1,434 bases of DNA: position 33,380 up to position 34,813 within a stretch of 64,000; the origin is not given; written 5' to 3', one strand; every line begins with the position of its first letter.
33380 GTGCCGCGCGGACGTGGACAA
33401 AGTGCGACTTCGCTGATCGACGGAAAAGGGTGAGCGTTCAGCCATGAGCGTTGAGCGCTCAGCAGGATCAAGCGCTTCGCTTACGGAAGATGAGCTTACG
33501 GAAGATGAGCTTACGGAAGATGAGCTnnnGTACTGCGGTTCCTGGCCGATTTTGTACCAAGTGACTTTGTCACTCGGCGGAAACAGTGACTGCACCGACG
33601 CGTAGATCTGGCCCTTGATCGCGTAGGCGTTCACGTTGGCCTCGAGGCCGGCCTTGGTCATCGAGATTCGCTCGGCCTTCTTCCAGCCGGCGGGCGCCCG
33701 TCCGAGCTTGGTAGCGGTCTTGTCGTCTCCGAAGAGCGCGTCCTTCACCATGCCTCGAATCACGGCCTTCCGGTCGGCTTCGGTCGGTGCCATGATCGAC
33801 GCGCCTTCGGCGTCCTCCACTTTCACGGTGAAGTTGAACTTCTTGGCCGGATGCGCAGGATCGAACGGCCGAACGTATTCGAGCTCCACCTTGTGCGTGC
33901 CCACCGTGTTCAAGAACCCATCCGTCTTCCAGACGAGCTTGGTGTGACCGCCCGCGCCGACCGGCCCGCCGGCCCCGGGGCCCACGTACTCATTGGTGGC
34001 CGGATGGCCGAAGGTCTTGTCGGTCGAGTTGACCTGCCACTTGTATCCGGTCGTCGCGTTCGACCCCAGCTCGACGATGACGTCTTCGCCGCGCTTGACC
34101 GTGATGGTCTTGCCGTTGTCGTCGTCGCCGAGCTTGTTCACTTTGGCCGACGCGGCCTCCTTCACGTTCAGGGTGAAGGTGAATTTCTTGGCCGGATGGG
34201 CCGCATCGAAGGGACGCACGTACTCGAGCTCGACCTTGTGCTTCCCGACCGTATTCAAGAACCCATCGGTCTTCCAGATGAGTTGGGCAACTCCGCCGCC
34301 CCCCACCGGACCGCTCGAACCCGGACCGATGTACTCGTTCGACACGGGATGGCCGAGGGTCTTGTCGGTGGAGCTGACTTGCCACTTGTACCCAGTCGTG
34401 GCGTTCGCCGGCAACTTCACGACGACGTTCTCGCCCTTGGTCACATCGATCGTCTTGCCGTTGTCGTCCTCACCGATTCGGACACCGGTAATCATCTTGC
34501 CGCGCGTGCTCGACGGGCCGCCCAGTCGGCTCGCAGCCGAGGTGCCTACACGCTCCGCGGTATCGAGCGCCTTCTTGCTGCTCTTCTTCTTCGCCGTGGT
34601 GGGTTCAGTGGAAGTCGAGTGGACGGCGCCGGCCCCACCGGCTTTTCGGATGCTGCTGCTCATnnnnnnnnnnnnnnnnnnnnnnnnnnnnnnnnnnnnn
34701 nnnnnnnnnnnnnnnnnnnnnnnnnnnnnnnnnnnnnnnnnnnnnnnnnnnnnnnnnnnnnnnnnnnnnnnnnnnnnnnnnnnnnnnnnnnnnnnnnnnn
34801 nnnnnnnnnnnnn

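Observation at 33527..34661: Tandem-duplicated chagasin-like inhibitor with an extra C-terminal domain and no signal peptide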

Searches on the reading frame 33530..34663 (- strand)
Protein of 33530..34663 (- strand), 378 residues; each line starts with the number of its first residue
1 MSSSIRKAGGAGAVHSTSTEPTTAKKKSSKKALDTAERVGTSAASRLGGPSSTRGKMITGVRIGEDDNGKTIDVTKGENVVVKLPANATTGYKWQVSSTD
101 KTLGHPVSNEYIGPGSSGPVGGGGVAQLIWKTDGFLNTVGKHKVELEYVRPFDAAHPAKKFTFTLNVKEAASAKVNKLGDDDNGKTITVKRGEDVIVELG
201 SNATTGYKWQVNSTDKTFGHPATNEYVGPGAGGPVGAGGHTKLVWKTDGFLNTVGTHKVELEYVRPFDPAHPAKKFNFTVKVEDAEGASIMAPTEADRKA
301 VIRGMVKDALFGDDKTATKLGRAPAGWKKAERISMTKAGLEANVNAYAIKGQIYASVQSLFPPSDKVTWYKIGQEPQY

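Call 5: find_homologous_proteins(query=window:33530-34663:-)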
Query seq(378 aa) (378 aa): 6 proteins with E <= 0.001 among 4209 candidates.
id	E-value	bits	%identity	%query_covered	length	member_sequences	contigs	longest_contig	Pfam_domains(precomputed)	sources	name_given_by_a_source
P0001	4.4e-248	841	100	100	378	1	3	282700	PF24547.2,PF09394.17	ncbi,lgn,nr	ncbi:MAG: protease inhibitor I42 family protein [Deltaproteobacteria bacterium]|nr:protease inhibito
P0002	2.0e-179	615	73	99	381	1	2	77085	PF24547.2,PF09394.17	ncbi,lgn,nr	ncbi:MAG: protease inhibitor I42 family protein [Deltaproteobacteria bacterium]|nr:protease inhibito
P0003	1.7e-57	214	48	60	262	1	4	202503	PF09394.17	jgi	-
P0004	1.7e-56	210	45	71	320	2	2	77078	PF09394.17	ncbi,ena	-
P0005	3.5e-26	111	36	38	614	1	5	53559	PF00404.25,PF09394.17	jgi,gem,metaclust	metaclust:\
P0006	2.4e-25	108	52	29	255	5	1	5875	PF09394.17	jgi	-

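Call 10: search_solved_structures(query=P0001, max_evalue=1, show_alignments=3)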
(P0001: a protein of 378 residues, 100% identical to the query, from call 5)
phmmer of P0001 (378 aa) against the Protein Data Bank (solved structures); distinct sequences matched with E-value up to 1: 16.
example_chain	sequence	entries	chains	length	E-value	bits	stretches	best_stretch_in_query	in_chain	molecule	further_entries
6cjz_A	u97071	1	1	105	9.7e-09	38.4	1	63-165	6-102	Amoebiasin-1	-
2fo8_A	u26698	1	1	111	1.2e-08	38.1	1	66-165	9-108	Chagasin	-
2nnr_A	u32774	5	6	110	1.3e-08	38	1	66-165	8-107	Chagasin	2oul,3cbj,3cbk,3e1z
2nqd_A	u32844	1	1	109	1.4e-08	37.9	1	66-165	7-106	Chagasin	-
2h7w_A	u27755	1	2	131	5.3e-08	36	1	180-278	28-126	Chagasin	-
2wgn_B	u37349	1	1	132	1.2e-07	34.9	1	62-167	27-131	INHIBITOR OF CYSTEINE PEPTIDASE COMPND 3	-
5swk_C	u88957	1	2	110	6.3e-07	32.5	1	63-152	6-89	De novo protein based on the inhibitor Amoebiasin-1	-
2c34_A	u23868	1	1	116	1.6e-06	31.2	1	65-168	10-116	INHIBITOR OF CYSTEINE PEPTIDASES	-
2cio_B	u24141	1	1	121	0.00019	24.3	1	179-213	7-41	INHIBITOR OF CYSTEINE PEPTIDASE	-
3m86_A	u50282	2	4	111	0.01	18.6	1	67-164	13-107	Amoebiasin-2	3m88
4mmw_A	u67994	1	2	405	0.022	17.5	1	250-338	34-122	Isomerase/lactonizing enzyme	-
4hcd_A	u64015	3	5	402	0.023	17.4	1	249-338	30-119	Isomerase/lactonizing enzyme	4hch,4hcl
1rvk_A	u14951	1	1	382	0.043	16.5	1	253-338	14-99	isomerase/lactonizing enzyme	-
2fm1_A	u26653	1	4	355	0.43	13.3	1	285-373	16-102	L-allo-threonine aldolase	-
1jg8_A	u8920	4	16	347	0.45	13.2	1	286-373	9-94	L-allo-threonine aldolase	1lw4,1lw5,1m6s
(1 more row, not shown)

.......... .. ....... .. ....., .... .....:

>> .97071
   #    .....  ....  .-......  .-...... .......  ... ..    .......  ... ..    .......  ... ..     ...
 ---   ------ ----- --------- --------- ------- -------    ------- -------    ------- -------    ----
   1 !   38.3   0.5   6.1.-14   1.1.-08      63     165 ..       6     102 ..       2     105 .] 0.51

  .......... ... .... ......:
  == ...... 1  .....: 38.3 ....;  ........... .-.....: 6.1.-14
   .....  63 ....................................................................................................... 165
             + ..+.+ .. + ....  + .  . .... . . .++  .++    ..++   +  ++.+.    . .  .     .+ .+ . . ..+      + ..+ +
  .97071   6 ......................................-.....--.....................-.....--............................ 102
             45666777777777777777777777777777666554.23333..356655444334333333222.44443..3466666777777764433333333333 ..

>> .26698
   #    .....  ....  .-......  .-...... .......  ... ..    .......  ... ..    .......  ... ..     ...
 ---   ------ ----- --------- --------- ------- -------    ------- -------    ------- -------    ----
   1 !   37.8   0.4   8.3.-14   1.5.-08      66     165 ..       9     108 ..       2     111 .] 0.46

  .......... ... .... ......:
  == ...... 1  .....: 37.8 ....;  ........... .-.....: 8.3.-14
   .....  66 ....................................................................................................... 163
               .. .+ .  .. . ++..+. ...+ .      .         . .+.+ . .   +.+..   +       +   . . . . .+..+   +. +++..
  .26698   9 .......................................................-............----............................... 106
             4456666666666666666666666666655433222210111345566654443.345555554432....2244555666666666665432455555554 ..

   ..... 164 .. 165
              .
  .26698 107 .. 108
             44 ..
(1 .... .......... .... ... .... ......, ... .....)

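Call 12: search_protein_families(library=ncbifam, proteins=[P0001], max_evalue=0.01)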
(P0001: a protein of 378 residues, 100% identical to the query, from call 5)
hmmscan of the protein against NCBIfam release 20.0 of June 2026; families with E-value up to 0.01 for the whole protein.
P0001 (378 aa): 1 family
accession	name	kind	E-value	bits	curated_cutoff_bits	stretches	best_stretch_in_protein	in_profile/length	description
TIGR04209.1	sarcinarray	subfamily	0.0062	16.5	45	0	161-220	47-107/144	sarcinarray family MAST domain-containing protein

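Call 14: find_encoding_contigs(protein=P0002, flank=10000, max_places=3)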
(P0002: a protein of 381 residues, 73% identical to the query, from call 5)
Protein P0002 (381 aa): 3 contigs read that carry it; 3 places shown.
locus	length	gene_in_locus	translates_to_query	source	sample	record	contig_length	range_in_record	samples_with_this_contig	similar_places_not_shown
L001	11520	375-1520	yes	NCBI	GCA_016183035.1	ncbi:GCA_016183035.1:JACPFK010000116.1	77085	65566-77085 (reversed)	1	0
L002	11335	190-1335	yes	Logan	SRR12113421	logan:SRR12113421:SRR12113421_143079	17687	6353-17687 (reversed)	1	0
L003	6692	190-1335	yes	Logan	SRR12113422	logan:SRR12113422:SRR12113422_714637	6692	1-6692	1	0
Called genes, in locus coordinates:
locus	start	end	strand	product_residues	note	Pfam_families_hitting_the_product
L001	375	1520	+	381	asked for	PF24547:DUF7601 (faint), PF09394:Inhibitor_I42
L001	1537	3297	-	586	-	PF08757:CotH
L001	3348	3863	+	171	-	PF14435:SUKH-4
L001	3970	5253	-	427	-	PF00069:Pkinase, PF01636:APH (faint), PF07714:PK_Tyr_Ser-Thr, PF03109:ABC1, PF14531:Kinase-like (weak), PF00072:Response_reg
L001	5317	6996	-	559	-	PF00512:HisKA, PF02518:HATPase_c, PF00072:Response_reg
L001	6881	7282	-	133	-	PF13188:PAS_8 (weak), PF00989:PAS (weak)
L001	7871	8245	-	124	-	PF00072:Response_reg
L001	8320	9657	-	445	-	-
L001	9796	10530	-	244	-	-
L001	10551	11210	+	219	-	-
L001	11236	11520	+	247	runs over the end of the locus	PF02230:Abhydrolase_2, PF01738:DLH, PF00326:Peptidase_S9 (faint)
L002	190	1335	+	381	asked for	PF24547:DUF7601 (faint), PF09394:Inhibitor_I42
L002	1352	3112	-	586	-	PF08757:CotH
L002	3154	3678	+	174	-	PF14435:SUKH-4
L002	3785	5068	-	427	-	PF00069:Pkinase, PF01636:APH (faint), PF07714:PK_Tyr_Ser-Thr, PF03109:ABC1, PF14531:Kinase-like (weak), PF00072:Response_reg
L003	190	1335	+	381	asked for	PF24547:DUF7601 (faint), PF09394:Inhibitor_I42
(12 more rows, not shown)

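Call 27: predict_structure(alignment_id=A1)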
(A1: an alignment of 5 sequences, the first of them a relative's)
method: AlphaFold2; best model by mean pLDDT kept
length: 378 residues; sequences in the alignment: 5
mean_pLDDT: 70.4   pTM: 0.35
mean pLDDT of the five models: 70.4, 68.7, 67.5, 64.2, 54.9
residues with pLDDT >= 90: 23; 70-90: 228; 50-70: 58; < 50: 69
segments of 3 or more residues with pLDDT < 50: 1-58, 172-174, 286-291
pLDDT, mean of each block of 10 residues (from residue 1): 35 32 32 28 25 39 86 83 81 85 80 60 76 75 89 82 85 62 84 82 75 76 75 57 78 80 80 84 58 71 87 82 85 68 82 84 70 79
secondary structure, 60 per line:
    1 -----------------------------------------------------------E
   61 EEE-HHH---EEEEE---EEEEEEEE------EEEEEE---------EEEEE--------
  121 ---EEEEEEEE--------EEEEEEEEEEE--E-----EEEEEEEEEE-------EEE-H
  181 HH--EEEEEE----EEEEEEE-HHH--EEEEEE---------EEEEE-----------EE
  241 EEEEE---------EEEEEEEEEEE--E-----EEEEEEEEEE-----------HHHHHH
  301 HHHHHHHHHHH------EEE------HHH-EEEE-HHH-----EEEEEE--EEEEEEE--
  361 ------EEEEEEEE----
elements in order: E60-63 E71-75 E79-86 E93-98 E108-112 E124-131 E140-150 E159-168 E176-178 E185-190 E195-201 E208-213 E223-227 E239-245 E255-265 E274-283 H295-311 E318-320 E331-334 E344-349 E352-358 E367-374

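Call 47: fold_search(model_id=the predicted structure, library=pdb)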
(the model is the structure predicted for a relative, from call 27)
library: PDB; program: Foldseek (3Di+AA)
matches with E <= 10: 1646; with E <= 0.001: 330
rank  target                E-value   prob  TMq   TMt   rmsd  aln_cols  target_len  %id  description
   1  6vs7_A                7.6e-09  1.00  0.17  0.16  32.6       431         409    9  Sialic acid binding region of Streptococcus Sanguinis SK1 adhesin (released 2020-08-26)
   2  6cjz_MODEL_1_A        1.8e-08  1.00  0.24  0.77   2.7       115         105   32  Solution Structure of Amebosin (released 2019-02-06)
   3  3m88_A                2.6e-08  1.00  0.24  0.77   3.1       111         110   18  Crystal structure of the cysteine protease inhibitor, EhICP2, from Entamoeba histolytica (released 2011-02-02)
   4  3m86_A                5.4e-08  1.00  0.25  0.78   3.1       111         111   20  Crystal structure of the cysteine protease inhibitor, EhICP2, from Entamoeba histolytica (released 2011-02-02)
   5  3m88_B                7.2e-08  1.00  0.24  0.80   2.4       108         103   16  Crystal structure of the cysteine protease inhibitor, EhICP2, from Entamoeba histolytica (released 2011-02-02)
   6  9e7n_A                7.6e-08  1.00  0.18  0.22  13.8       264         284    7  Pfs230 D13D14 in complex with nanobody W2809 (released 2025-07-30)
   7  2h7w_A                1.1e-07  1.00  0.23  0.74   4.0       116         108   30  Crystal structure of Chagasin, the endogenous cysteine-protease inhibitor from Trypanosoma cruzi (released 2006-10-10)
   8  2nnr_A                1.1e-07  1.00  0.25  0.79   3.0       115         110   31  Crystal structure of chagasin, cysteine protease inhibitor from Trypanosoma cruzi (released 2007-07-24)
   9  9e7o_B                2.0e-07  1.00  0.18  0.22  14.0       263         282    7  Pfs230 D13D14 in complex with nanobody W2810 (released 2025-07-30)
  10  9e7n_B                2.5e-07  1.00  0.18  0.23  13.6       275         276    6  Pfs230 D13D14 in complex with nanobody W2809 (released 2025-07-30)
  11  3m86_B                2.6e-07  1.00  0.24  0.80   2.8       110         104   17  Crystal structure of the cysteine protease inhibitor, EhICP2, from Entamoeba histolytica (released 2011-02-02)
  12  4y61_A                2.8e-07  1.00  0.17  0.17  26.0       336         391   10  Crystal structure of the complex between Slitrk2 LRR1 and PTP delta Ig1-Fn1 (released 2015-06-03)
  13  9mvv_A                5.2e-07  1.00  0.18  0.09  14.0       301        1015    6  Pfs230 (D9-D14) with Pfs48/45 of the endogenous Pfs230-Pfs48/45 complex (released 2025-07-30)
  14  7sqc_M1               5.8e-07  1.00  0.17  0.12  32.9       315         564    9  Ciliary C1 central pair apparatus isolated from Chlamydomonas reinhardtii (released 2022-04-13)
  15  2ill                  1.1e-06  1.00  0.17  0.28  17.6       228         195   13  Anomalous substructure of Titin-A168169 (released 2007-02-20)
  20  2h7w_B                2.0e-06  1.00  0.23  0.75   3.1       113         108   29  Crystal structure of Chagasin, the endogenous cysteine-protease inhibitor from Trypanosoma cruzi (released 2006-10-10)
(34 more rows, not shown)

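Call 49: find_related_loci(query=P0001, collection=genome_contigs, flank=8000)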
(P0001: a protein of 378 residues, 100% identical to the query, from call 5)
Query P0001 (378 aa) in genome_contigs; peptide patterns used: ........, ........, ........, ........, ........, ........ (x = any residue, [..] = any of these).
92 stretches matched a pattern, but none encodes a relative of the query by tblastn (E <= 1e-3).

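Call 56: list_cluster_members(proteins=[P0001, P0002, P0021, P0011, P0014])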
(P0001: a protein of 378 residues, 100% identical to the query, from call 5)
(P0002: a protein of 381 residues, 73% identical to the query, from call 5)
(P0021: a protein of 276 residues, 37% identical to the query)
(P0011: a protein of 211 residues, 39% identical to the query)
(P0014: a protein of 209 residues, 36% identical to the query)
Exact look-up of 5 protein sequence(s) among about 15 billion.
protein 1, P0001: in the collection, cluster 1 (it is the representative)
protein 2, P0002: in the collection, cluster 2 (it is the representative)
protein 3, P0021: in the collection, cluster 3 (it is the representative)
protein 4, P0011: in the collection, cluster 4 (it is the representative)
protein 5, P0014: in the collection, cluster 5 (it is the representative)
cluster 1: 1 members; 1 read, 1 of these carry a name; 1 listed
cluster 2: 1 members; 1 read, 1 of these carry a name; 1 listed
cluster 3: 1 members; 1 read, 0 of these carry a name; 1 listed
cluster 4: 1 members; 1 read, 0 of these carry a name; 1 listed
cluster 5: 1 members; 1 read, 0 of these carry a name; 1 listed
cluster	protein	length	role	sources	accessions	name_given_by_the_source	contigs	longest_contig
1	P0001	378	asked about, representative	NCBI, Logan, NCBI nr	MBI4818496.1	MAG: protease inhibitor I42 family protein [Deltaproteobacteria bacterium] | protease inhibitor I42 family protein [Deltaproteobacteria bacterium]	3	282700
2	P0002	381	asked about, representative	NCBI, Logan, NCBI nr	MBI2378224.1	MAG: protease inhibitor I42 family protein [Deltaproteobacteria bacterium] | protease inhibitor I42 family protein [Deltaproteobacteria bacterium]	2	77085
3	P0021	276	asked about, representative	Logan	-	-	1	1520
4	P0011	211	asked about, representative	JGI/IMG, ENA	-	-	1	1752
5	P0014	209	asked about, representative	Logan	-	-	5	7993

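Call 58: find_related_loci(query=P0001, collection=metagenome_contigs, flank=8000)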
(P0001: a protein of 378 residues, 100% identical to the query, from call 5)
Query P0001 (378 aa) in metagenome_contigs; peptide patterns used: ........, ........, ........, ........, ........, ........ (x = any residue, [..] = any of these).
152 stretches matched a pattern, but none encodes a relative of the query by tblastn (E <= 1e-3).

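Call 60: find_related_loci(query=A5, collection=metagenome_contigs, flank=8000)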
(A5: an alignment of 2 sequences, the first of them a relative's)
Query A5 (378 aa) in metagenome_contigs; peptide patterns used: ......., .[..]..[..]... (x = any residue, [..] = any of these).
600 stretches matched a pattern, but none encodes a relative of the query by tblastn (E <= 1e-3).

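Call 61: find_encoding_contigs(protein=P0001, flank=1000, max_places=3)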
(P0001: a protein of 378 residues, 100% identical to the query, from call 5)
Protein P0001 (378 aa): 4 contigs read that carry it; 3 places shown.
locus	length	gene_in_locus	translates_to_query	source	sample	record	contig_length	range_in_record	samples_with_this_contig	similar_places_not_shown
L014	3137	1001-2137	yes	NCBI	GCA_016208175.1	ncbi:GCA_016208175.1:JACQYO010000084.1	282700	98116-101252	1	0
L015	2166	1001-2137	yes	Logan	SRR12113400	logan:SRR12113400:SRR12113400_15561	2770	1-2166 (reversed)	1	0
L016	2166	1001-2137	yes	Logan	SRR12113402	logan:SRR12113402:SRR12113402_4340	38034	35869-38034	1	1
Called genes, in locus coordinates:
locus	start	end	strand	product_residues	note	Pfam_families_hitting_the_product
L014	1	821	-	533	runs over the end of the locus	PF15780:ASH (weak), PF22544:HYDIN_VesB_CFA65-like_Ig (weak), PF00526:Dicty_CTDC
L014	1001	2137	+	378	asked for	PF24547:DUF7601 (faint), PF09394:Inhibitor_I42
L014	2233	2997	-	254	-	-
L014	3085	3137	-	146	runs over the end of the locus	PF00072:Response_reg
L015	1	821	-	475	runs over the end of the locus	?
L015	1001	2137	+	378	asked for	PF24547:DUF7601 (faint), PF09394:Inhibitor_I42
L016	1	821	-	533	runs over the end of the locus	PF15780:ASH (weak), PF22544:HYDIN_VesB_CFA65-like_Ig (weak), PF00526:Dicty_CTDC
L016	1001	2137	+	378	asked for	PF24547:DUF7601 (faint), PF09394:Inhibitor_I42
